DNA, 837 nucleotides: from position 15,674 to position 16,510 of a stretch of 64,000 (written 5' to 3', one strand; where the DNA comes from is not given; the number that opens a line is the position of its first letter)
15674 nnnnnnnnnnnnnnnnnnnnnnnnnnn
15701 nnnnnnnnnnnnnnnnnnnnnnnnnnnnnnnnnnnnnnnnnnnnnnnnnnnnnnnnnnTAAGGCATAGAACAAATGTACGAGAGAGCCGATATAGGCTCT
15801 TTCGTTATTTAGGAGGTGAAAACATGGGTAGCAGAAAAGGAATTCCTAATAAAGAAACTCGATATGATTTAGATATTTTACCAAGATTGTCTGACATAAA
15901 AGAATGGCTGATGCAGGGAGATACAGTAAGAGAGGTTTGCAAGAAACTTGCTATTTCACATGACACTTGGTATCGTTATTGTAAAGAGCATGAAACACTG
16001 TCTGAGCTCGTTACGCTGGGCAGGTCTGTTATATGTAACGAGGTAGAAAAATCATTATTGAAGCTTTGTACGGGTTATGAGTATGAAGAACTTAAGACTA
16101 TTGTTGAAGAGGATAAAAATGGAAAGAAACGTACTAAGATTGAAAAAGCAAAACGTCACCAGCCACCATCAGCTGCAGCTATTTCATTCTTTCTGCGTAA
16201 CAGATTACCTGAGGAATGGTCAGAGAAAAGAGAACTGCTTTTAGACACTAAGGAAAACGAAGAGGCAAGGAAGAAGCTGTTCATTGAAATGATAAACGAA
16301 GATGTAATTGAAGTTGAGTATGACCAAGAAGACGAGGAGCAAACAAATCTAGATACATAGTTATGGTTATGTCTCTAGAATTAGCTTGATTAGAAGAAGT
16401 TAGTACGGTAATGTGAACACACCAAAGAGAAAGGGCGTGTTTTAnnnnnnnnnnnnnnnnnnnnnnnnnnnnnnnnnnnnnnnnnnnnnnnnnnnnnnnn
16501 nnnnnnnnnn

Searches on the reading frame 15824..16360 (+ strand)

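Call 22: search_protein_families(library=pfam, proteins=[window:15824-16360:+], max_evalue=0.001)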
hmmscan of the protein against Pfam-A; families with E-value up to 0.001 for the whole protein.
window:15824-16360:+ (178 aa): 1 family
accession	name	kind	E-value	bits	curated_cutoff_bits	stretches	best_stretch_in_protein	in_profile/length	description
PF12728.13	HTH_17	-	0.00062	20.4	27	0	34-57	3-26/51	Helix-turn-helix domain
